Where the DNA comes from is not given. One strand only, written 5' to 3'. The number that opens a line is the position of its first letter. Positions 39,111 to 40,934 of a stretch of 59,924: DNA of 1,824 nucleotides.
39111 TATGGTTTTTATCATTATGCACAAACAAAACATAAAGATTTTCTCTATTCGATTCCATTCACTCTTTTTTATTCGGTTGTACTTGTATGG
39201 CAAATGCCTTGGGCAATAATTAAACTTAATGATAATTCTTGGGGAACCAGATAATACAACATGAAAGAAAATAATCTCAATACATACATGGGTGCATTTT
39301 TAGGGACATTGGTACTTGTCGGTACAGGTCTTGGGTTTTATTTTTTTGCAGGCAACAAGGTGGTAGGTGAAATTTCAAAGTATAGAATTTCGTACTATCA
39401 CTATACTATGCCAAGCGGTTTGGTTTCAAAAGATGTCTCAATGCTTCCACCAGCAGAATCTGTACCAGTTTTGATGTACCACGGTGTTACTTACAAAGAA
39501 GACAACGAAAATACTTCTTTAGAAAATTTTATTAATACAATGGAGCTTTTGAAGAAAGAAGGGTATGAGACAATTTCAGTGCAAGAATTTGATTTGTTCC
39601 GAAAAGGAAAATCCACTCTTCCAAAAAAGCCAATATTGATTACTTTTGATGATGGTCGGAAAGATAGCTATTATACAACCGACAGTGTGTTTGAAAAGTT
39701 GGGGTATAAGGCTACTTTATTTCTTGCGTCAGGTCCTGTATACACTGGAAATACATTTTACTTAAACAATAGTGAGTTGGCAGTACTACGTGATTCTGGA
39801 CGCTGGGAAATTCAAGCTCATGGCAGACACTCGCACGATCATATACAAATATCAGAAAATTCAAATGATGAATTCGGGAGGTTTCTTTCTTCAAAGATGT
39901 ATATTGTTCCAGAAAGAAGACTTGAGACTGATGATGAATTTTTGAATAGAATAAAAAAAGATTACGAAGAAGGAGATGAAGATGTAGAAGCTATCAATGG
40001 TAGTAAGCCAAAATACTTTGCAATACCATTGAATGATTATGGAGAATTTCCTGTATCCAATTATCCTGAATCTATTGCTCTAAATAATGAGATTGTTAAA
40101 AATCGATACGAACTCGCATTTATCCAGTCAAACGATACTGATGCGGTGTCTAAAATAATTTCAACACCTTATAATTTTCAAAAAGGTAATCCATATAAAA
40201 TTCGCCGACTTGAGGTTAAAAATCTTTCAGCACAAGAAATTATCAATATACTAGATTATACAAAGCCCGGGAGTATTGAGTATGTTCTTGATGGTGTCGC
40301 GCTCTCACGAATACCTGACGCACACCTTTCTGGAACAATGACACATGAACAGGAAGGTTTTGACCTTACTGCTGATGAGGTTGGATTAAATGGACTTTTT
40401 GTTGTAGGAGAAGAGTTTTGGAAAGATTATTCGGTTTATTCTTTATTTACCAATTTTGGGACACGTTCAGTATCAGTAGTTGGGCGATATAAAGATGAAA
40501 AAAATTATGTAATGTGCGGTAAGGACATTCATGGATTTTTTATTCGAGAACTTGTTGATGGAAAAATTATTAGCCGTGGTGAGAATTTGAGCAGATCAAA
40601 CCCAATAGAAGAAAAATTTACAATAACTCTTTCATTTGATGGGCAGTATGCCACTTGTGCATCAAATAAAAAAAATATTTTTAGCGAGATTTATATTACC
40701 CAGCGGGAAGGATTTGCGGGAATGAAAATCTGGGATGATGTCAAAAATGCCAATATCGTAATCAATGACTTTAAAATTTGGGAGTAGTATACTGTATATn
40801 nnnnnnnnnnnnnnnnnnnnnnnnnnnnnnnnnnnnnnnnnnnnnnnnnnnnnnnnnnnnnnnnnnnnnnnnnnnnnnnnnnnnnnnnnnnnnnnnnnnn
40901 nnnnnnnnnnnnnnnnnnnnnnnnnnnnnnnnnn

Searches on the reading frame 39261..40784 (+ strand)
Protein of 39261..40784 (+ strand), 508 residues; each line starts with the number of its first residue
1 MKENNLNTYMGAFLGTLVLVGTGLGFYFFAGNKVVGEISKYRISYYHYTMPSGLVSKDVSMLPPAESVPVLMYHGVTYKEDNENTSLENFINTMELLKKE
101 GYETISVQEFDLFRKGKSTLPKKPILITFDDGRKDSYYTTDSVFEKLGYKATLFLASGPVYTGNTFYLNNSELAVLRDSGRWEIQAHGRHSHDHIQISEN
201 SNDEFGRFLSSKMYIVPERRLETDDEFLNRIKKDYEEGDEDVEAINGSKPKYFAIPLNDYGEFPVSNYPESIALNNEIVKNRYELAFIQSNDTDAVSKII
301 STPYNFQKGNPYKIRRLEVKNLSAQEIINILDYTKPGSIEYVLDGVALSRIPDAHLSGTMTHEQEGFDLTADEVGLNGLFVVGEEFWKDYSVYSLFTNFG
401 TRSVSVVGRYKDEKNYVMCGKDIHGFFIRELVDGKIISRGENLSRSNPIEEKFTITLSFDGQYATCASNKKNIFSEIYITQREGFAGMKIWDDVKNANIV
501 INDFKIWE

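Call 28: search_protein_families(library=pfam, proteins=[window:39261-40784:+], max_evalue=0.001)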
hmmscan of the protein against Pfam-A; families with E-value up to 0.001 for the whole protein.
window:39261-40784:+ (508 aa): 1 family
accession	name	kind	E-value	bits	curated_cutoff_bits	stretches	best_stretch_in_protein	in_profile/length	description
PF01522.26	Polysacc_deac_1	-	2.1e-11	44.3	23.1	1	118-260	2-108/124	Polysaccharide deacetylase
